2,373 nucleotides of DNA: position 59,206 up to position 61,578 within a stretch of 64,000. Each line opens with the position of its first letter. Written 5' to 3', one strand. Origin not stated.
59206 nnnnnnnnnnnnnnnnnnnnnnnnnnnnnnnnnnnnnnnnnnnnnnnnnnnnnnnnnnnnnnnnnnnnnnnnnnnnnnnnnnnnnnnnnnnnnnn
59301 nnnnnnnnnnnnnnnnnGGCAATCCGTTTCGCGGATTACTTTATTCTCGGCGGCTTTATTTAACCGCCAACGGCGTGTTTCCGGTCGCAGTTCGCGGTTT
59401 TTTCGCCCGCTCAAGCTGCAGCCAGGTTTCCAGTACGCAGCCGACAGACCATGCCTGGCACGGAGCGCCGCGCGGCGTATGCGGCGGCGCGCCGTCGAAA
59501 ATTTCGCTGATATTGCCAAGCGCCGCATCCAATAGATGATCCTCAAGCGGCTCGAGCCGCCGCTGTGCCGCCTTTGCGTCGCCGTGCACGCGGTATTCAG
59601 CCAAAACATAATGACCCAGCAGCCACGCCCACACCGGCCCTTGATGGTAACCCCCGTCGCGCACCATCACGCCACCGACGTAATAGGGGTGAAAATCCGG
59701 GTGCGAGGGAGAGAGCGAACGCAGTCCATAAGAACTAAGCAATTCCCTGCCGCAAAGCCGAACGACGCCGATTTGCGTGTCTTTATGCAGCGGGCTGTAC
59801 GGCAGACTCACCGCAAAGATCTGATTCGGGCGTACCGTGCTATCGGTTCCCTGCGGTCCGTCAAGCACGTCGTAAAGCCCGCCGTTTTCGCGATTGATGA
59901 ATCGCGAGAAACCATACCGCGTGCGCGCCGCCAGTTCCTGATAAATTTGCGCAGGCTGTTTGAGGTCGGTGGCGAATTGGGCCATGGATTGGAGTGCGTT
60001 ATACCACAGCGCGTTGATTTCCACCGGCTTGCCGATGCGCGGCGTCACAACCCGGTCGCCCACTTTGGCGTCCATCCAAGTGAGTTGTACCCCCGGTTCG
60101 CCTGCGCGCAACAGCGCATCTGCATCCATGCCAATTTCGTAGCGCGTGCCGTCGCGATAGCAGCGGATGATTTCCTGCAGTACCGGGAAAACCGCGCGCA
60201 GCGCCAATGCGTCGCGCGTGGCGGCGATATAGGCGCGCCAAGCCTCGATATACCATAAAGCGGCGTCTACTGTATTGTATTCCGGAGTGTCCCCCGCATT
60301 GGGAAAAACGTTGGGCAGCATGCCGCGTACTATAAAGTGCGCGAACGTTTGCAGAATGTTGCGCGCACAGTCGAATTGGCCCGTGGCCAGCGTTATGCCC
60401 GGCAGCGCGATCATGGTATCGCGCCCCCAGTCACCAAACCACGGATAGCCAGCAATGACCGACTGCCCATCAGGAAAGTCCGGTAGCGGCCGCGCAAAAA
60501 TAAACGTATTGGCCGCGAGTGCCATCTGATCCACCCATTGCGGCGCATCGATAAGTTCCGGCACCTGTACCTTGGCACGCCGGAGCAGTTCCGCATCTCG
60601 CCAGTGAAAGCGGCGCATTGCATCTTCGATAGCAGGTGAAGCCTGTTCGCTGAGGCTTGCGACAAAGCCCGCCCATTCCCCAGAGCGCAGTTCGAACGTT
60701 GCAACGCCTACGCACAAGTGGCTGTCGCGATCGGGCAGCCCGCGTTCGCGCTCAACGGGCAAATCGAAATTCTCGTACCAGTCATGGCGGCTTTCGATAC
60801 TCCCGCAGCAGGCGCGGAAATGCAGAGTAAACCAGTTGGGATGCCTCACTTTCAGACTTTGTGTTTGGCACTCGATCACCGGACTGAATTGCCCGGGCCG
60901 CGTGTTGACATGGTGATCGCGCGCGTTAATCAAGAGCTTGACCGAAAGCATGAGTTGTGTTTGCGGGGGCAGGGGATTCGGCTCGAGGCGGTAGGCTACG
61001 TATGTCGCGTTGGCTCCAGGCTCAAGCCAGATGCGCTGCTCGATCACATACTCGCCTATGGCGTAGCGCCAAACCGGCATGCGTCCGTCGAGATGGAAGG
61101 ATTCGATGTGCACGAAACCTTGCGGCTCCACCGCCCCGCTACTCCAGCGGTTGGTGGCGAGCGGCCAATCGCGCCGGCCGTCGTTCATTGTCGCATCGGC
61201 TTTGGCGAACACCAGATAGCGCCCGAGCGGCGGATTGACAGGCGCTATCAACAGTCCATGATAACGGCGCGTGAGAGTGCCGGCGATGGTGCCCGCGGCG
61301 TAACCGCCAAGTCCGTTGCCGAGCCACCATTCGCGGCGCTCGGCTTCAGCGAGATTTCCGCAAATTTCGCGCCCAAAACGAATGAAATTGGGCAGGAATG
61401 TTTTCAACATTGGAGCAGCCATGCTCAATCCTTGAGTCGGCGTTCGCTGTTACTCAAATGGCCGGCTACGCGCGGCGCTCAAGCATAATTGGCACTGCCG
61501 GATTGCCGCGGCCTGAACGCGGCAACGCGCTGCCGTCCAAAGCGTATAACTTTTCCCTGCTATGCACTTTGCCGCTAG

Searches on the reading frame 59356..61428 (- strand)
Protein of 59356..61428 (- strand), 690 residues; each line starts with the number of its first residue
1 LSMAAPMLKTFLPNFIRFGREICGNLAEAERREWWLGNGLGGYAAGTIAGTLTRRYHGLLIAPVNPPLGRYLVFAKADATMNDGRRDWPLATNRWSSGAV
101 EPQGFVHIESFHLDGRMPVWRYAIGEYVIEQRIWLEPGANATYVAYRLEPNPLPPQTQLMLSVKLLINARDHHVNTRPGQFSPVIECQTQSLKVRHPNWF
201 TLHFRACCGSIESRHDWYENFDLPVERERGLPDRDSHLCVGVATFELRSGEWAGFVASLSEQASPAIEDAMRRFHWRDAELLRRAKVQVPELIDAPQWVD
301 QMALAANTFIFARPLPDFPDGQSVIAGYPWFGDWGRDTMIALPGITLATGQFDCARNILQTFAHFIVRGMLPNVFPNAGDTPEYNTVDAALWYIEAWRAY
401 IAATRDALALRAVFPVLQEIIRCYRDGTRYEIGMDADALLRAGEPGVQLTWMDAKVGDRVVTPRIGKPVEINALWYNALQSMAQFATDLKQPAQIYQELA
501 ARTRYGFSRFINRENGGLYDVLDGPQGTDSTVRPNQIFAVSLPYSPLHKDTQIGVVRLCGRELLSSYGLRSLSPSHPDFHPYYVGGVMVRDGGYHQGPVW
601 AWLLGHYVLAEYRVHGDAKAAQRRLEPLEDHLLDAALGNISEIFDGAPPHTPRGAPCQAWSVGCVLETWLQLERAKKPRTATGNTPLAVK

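Call 29: search_protein_families(library=pfam, proteins=[window:59356-61428:-], max_evalue=0.000001)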
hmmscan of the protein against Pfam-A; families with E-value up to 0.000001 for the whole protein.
window:59356-61428:- (690 aa): 3 families
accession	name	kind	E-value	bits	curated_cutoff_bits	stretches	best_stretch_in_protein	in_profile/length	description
PF06202.20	GDE_C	-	9e-117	390.5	21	1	320-667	14-367/367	Amylo-alpha-1,6-glucosidase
PF12439.13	GDE_N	-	3.1e-64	216.9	27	1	32-252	1-217/219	Glycogen debranching enzyme N terminal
PF22422.2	MGH1-like_GH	-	3.6e-07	30.5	27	0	467-606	171-303/356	Mannosylglycerate hydrolase MGH1-like glycoside hydrolase domain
